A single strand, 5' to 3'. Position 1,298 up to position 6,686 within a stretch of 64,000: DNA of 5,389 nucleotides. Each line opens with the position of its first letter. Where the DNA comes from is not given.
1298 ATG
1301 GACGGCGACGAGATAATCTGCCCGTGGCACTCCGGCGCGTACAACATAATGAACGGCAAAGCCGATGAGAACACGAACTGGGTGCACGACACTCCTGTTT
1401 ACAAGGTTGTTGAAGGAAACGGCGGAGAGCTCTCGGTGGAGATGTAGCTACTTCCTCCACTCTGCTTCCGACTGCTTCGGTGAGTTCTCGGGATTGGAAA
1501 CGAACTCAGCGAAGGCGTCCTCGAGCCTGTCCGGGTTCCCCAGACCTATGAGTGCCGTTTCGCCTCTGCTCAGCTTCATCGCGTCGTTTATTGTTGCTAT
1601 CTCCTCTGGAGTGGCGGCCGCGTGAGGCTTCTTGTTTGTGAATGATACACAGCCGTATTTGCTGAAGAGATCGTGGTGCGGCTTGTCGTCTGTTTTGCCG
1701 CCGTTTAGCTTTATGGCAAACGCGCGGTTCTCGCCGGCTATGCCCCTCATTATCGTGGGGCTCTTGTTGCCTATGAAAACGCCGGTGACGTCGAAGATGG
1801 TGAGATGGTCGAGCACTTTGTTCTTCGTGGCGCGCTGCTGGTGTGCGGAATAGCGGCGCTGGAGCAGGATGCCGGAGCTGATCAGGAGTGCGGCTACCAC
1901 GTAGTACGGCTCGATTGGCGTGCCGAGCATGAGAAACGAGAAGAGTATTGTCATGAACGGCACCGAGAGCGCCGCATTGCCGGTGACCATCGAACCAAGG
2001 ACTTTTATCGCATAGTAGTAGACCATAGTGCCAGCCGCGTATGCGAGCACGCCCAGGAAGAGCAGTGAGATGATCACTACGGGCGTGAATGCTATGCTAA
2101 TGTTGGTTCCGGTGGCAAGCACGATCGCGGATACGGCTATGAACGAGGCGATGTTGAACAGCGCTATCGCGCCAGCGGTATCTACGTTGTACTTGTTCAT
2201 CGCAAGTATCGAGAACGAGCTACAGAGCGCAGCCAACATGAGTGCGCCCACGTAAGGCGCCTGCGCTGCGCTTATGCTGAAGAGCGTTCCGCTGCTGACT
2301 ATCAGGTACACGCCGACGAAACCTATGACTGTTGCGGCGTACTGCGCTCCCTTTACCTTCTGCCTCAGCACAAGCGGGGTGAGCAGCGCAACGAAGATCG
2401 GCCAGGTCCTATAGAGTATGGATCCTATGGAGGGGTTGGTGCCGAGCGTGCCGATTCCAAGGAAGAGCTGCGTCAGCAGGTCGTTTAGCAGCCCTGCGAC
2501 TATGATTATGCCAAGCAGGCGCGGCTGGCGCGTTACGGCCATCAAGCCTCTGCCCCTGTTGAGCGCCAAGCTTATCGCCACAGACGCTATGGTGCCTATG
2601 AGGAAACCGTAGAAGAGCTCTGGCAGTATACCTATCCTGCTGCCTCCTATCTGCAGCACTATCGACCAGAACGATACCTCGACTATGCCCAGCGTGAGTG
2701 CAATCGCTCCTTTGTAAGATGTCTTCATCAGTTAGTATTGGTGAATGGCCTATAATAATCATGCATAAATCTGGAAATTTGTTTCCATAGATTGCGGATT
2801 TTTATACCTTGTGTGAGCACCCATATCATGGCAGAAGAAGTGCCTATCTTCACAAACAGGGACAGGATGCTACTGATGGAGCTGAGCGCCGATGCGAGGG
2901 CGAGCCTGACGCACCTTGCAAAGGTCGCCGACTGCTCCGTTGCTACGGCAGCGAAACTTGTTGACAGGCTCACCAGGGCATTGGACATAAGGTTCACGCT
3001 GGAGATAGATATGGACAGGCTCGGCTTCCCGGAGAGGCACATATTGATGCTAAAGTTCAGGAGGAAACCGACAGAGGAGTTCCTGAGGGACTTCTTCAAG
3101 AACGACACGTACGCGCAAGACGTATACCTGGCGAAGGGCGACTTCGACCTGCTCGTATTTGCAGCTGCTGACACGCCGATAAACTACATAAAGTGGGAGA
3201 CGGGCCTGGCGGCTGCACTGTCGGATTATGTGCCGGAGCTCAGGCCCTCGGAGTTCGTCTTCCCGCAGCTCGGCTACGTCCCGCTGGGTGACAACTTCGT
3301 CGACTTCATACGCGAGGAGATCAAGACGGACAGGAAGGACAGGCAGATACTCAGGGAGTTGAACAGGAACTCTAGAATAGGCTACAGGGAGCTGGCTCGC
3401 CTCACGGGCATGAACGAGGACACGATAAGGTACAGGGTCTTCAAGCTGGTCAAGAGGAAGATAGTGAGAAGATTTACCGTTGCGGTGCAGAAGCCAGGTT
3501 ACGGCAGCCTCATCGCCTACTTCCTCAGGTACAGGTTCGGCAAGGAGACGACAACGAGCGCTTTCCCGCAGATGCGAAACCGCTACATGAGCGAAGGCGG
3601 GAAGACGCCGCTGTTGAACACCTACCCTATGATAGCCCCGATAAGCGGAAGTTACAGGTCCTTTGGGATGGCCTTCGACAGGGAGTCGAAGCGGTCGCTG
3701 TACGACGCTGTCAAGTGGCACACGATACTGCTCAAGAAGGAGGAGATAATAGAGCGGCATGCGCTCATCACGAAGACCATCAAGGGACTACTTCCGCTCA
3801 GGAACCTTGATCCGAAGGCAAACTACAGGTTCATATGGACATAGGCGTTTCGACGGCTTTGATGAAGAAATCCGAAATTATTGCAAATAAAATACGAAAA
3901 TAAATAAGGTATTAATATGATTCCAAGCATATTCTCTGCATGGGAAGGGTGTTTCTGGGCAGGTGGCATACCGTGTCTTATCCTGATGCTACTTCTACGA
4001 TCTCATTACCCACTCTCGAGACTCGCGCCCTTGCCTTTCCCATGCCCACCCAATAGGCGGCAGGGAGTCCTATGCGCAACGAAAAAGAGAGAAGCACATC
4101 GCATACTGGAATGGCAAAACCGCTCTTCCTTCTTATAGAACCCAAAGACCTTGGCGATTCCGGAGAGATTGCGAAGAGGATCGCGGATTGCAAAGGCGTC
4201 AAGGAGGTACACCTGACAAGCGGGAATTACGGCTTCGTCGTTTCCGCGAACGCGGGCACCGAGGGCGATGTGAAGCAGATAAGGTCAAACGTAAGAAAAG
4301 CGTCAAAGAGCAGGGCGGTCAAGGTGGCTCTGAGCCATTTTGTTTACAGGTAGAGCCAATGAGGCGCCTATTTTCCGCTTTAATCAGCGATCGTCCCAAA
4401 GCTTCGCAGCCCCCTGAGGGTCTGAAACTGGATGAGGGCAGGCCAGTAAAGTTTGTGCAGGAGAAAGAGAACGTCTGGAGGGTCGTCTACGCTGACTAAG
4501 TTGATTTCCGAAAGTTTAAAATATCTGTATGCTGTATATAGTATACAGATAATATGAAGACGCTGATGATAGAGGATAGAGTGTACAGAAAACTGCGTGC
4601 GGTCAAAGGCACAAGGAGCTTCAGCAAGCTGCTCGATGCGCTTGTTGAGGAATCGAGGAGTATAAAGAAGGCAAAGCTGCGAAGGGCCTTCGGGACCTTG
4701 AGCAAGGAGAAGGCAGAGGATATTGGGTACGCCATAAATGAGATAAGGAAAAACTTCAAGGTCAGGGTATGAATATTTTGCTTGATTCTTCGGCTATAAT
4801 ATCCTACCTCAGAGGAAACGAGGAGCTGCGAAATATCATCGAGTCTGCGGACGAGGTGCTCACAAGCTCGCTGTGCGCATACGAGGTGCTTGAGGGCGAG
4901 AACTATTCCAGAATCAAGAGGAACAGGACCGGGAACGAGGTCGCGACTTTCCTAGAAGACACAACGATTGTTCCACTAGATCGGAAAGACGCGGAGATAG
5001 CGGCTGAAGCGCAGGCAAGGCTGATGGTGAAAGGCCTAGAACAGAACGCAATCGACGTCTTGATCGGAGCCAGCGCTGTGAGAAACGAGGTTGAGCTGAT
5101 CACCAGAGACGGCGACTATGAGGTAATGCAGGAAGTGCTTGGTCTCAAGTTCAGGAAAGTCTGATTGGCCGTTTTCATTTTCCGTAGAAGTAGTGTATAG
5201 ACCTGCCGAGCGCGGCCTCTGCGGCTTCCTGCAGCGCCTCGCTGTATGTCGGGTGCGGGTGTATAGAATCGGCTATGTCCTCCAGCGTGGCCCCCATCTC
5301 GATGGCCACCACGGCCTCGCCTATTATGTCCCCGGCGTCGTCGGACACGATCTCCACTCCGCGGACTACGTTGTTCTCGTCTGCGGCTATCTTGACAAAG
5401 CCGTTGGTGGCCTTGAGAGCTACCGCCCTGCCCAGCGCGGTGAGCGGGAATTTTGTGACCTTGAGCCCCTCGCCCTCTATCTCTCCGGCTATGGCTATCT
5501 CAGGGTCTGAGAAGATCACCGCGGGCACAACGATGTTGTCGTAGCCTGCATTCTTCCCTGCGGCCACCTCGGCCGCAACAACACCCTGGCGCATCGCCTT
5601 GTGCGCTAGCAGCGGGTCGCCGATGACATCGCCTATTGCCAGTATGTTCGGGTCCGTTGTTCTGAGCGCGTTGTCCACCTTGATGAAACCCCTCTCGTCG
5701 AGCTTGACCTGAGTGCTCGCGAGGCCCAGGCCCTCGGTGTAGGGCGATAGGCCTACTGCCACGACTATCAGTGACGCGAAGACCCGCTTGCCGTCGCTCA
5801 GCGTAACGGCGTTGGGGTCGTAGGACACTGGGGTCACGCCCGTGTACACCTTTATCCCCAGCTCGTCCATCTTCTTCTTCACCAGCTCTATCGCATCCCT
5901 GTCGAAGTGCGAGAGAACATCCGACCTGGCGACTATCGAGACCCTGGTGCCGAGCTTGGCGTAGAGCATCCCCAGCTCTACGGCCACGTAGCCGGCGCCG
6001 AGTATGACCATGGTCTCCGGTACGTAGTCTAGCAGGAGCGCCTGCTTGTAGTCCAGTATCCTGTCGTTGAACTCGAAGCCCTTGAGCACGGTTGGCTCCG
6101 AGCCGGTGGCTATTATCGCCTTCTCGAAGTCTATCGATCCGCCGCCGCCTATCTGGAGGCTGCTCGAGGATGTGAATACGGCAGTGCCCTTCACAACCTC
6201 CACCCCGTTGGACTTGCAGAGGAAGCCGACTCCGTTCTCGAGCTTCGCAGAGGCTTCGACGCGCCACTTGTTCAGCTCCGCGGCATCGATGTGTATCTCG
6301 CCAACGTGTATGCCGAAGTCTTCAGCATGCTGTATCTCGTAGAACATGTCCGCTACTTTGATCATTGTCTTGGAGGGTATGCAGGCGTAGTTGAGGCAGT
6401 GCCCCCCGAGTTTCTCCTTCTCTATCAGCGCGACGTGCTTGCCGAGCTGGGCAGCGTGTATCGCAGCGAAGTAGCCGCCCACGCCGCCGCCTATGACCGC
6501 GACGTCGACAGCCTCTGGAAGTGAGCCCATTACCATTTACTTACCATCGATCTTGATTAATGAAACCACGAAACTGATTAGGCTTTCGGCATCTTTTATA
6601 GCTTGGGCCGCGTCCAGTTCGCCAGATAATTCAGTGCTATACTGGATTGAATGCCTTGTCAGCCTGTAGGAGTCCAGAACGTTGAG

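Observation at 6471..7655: HEPN-MNT toxin-antitoxin cassette sits in the 5' end of lpd, bracketed by a ~65-bp duplicate of the lpd start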

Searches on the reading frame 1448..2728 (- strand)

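Call 52: search_protein_families(library=pfam, max_evalue=0.00001, proteins=[window:1448-2728:-])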
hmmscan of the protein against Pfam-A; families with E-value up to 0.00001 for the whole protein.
window:1448-2728:- (426 aa): 1 family
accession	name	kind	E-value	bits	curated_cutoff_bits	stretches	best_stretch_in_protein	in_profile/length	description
PF00892.27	EamA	-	2.8e-18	66.9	28.2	2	7-144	3-134/135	EamA-like transporter family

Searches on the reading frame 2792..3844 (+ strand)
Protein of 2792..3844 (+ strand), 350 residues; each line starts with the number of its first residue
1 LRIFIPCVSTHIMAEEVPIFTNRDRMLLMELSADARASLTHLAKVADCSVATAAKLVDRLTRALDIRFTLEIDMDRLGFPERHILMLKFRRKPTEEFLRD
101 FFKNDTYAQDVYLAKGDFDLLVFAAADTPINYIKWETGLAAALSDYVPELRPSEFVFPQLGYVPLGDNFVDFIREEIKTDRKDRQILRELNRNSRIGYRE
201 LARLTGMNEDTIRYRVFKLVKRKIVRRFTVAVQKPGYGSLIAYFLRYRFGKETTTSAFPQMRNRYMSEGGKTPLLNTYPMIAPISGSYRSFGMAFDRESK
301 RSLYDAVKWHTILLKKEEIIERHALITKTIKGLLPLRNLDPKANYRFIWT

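Call 4: search_protein_families(library=pfam, proteins=[window:2792-3844:+])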
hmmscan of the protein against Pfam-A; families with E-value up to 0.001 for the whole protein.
window:2792-3844:+ (350 aa): 2 families
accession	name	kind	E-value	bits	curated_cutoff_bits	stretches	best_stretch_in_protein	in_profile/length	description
PF13404.12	HTH_AsnC-type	-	6e-16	58.4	27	1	180-219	2-41/42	AsnC-type helix-turn-helix domain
PF13412.12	HTH_24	-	8.8e-14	51.3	21.9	1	180-226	2-48/48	Winged helix-turn-helix DNA-binding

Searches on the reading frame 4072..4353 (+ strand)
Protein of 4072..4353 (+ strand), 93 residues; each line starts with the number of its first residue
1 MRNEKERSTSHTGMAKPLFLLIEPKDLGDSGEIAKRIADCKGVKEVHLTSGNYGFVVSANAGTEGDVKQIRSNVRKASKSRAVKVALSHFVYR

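Call 66: search_protein_families(library=pfam, max_evalue=0.01, proteins=[window:4072-4353:+])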
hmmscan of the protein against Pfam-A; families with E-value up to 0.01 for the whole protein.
window:4072-4353:+ (93 aa): 1 family
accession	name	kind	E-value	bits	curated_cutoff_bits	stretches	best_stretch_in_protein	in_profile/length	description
PF01037.27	AsnC_trans_reg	-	0.00016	21.9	25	1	29-76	10-58/73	Lrp/AsnC ligand binding domain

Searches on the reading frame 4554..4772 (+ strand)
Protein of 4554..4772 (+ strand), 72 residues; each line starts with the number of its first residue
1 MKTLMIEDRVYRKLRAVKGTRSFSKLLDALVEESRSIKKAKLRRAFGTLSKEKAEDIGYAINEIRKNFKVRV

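Call 4: search_protein_families(library=pfam, proteins=[window:4554-4772:+])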
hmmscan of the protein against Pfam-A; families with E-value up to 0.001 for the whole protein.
window:4554-4772:+ (72 aa): 1 family
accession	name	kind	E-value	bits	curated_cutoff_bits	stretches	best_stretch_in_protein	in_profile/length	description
PF02697.20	VAPB_antitox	-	2.6e-15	57.4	27.9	1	2-69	1-69/69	Putative antitoxin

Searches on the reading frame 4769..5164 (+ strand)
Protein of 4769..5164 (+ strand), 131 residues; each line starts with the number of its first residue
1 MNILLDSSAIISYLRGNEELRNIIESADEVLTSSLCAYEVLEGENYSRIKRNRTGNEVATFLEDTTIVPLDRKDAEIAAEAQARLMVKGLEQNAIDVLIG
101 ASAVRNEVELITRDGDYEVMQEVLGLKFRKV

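Call 4: search_protein_families(library=pfam, proteins=[window:4769-5164:+])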
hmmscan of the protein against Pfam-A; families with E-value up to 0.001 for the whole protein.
window:4769-5164:+ (131 aa): 1 family
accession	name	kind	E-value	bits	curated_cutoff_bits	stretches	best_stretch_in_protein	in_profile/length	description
PF01850.27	PIN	-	4e-15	56.9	23.6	1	3-119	1-116/120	PIN domain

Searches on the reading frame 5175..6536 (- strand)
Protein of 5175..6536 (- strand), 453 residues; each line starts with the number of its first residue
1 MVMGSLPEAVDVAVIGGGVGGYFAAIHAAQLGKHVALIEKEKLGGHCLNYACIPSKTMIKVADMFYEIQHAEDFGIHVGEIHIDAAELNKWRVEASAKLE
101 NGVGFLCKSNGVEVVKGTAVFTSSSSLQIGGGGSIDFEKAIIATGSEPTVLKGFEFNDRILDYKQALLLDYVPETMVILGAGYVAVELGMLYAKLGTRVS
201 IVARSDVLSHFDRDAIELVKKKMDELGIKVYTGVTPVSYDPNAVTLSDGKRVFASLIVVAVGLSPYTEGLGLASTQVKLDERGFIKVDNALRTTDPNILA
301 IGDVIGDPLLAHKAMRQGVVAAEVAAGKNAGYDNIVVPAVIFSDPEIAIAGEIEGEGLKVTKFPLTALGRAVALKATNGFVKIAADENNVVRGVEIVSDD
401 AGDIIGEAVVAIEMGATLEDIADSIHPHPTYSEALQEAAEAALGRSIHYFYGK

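Call 4: search_protein_families(library=pfam, proteins=[window:5175-6536:-])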
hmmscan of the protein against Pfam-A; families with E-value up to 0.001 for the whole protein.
window:5175-6536:- (453 aa): 11 families
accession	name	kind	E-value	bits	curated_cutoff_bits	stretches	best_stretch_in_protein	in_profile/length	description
PF07992.20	Pyr_redox_2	-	2.2e-64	218.1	26.1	1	11-318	2-291/291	Pyridine nucleotide-disulphide oxidoreductase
PF02852.28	Pyr_redox_dim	-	1.3e-26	93.4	25.3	1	337-439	1-110/110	Pyridine nucleotide-disulphide oxidoreductase, dimerisation domain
PF00070.33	Pyr_redox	-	1.1e-18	67.9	22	1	176-243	2-70/82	Pyridine nucleotide-disulphide oxidoreductase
PF12831.13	FAD_oxidored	-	3.5e-08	33.6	27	1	11-46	1-37/416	FAD dependent oxidoreductase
PF01134.28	GIDA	-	8.6e-08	32.1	22.1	1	11-72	1-60/391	Glucose inhibited division protein A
PF00890.30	FAD_binding_2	-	6.9e-07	29.2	20.4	1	11-46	1-37/414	FAD binding domain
PF13738.12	Pyr_redox_3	-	9e-07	28.9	30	0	137-294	125-296/305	Pyridine nucleotide-disulphide oxidoreductase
PF01266.30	DAO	-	7.4e-06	26.2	27.9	1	11-45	1-36/353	FAD dependent oxidoreductase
PF01262.27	AlaDh_PNT_C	-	9.2e-06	25.7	23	1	3-42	20-61/214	Alanine dehydrogenase/PNT, C-terminal domain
PF03486.20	HI0933_like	-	1e-05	25.6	50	1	11-45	2-36/244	HI0933-like protein Rossmann domain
PF13450.12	NAD_binding_8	-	5.7e-05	23.8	21.9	1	14-50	1-38/68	NAD(P)-binding Rossmann-like domain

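Call 5: find_encoding_contigs(protein=window:5175-6536:-, flank=6000, max_places=8)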
Protein window:5175-6536:- (453 aa): no gene with exactly this product is on record in the collection.

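Call 6: find_related_loci(query=window:5175-6536:-, collection=genome_contigs, flank=6000)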
Query window:5175-6536:- (453 aa) in genome_contigs; peptide patterns used: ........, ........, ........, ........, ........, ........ (x = any residue, [..] = any of these).
140 stretches matched a pattern; 15 encode a relative of the query (tblastn E <= 1e-3); 15 distinct loci.
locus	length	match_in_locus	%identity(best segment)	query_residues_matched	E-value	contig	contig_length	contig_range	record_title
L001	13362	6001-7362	85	1-453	0e+0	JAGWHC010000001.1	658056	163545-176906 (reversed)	MAG: Candidatus Micrarchaeota archaeon isolate REEA67 REEA67_1_length_658056_cov_14.283628, whole genome shotgun sequenc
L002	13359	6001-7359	82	1-453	0e+0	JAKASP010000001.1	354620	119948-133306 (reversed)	MAG: Candidatus Micrarchaeota archaeon isolate YP1.bin59 NODE_30_length_354620_cov_12.348470, whole genome shotgun seque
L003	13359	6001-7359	81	1-453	0e+0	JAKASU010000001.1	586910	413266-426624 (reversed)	MAG: Candidatus Micrarchaeota archaeon isolate YP1.bin77 NODE_7_length_586910_cov_38.658937, whole genome shotgun sequen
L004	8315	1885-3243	80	1-453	0e+0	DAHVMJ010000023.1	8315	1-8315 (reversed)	MAG TPA_asm: Candidatus Micrarchaeota archaeon isolate clean546 NODE_23_length_8315_cov_5.878369, whole genome shotgun s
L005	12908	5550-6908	79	1-453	0e+0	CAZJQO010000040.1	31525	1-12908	MAG TPA_asm: Candidatus Micrarchaeota archaeon isolate SRP271791_co1_38 genome assembly, contig: k141_402162, whole geno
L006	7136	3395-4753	74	1-453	0e+0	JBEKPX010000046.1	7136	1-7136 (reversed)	MAG: Candidatus Micrarchaeales archaeon isolate SPRUCE 474 SPRUCE_474_46, whole genome shotgun sequence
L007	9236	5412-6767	71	2-453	0e+0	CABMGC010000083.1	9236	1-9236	uncultured archaeon isolate LFW-125_1 genome assembly, contig: LFW1251_84, whole genome shotgun sequence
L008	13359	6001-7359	76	1-453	0e+0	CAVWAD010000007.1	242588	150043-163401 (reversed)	MAG: uncultured archaeon isolate MFD03726.bin.2.73 genome assembly, contig: contig_52838, whole genome shotgun sequence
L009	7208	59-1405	66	2-451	0e+0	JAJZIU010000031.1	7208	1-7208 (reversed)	MAG: Candidatus Micrarchaeota archaeon isolate LSA4.bin46 NODE_12668_length_7208_cov_4.222567, whole genome shotgun sequ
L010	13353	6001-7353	67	1-452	0e+0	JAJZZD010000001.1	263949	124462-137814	MAG: Candidatus Micrarchaeota archaeon isolate TL1-5.bin98 NODE_12_length_263949_cov_2.004465, whole genome shotgun sequ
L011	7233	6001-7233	67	1-410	0e+0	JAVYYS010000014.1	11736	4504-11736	MAG: Candidatus Micrarchaeaceae archaeon isolate DRTY-3_201901_bins_25 DRTY-3_201901_bins_25_scaffold_14, whole genome s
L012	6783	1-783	72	194-453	4e-117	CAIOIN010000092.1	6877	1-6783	uncultured Candidatus Micrarchaeota archaeon isolate C24_bin-1049 genome assembly, contig: bin-1049:092/135, whole genom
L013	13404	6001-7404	37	8-447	7e-77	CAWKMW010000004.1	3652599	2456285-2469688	MAG: uncultured proteobacterium isolate MFD04463.bin.1.56 genome assembly, contig: contig_6318, whole genome shotgun seq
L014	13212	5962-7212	32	9-441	2e-56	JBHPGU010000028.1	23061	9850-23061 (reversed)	Candidatus Omnitrophota bacterium isolate SAG AM-311-N09 NODE_28_length_23061_cov_31.664653, whole genome shotgun sequen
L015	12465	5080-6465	27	11-445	2e-35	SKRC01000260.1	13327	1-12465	MAG: Balneolaceae bacterium isolate CSSed162cmA_471R1 CSSed16-2cmA-13973, whole genome shotgun sequence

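Call 62: find_encoding_contigs(protein=window:5175-6530:-, flank=3000, max_places=8)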
Protein window:5175-6530:- (451 aa): 2 contigs read that carry it; 1 place shown.
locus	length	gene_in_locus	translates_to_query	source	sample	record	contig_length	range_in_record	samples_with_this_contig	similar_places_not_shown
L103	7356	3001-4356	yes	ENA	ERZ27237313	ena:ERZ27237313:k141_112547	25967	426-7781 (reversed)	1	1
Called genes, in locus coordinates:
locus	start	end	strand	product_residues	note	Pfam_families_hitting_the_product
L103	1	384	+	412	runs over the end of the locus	PF00364:Biotin_lipoyl, PF25997:BSH_YhbJ (weak), PF02817:E3_binding, PF00198:2-oxoacid_dh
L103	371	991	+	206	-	PF00300:His_Phos_1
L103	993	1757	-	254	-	PF01513:NAD_kinase (weak), PF20143:NAD_kinase_C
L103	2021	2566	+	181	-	PF01909:NTP_transf_2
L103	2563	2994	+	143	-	PF05168:HEPN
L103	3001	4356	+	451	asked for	PF00890:FAD_binding_2 (weak), PF01134:GIDA, PF01262:AlaDh_PNT_C (faint), PF01266:DAO (weak), PF07992:Pyr_redox_2, PF12831:FAD_oxidored, PF00070:Pyr_redox, PF02852:Pyr_redox_dim, +2 more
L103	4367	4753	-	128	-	PF01850:PIN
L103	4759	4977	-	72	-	PF02697:VAPB_antitox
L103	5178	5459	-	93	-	-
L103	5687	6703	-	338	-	PF13404:HTH_AsnC-type, PF13412:HTH_24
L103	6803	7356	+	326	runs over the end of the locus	?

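Call 66: search_protein_families(library=pfam, max_evalue=0.01, proteins=[L003:5500-5739:+, L003:5739-5996:+, L008:5655-5987:+])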
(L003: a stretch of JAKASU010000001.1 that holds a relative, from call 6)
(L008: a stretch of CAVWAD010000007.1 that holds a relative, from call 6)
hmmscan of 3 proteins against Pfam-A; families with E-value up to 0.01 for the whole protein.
L003:5500-5739:+ (79 aa): 1 family
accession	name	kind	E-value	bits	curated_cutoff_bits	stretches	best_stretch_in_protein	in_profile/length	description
PF24434.1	DUF7557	-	1.1e-07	31.6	25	1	4-36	2-33/45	Family of unknown function (DUF7557)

L003:5739-5996:+ (85 aa): 1 family
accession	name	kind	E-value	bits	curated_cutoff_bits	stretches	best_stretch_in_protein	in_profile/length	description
PF05016.21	ParE_toxin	-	1.2e-12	48.7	23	1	6-83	1-89/89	ParE toxin of type II toxin-antitoxin system, parDE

L008:5655-5987:+ (110 aa): 4 families
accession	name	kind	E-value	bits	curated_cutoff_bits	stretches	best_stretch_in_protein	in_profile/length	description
PF07883.17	Cupin_2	-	1.9e-06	28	27.2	1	52-88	21-57/70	Cupin domain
PF21621.3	MPI_cupin_dom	-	0.0028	18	27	1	49-98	29-79/79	Mannose-6-phosphate isomerase, cupin domain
PF11699.14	CENP-C_C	-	0.0059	17.3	29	1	50-87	34-71/85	Mif2/CENP-C like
PF02311.25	AraC_binding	-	0.0084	16.3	21.1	0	53-87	27-61/135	AraC-like ligand binding domain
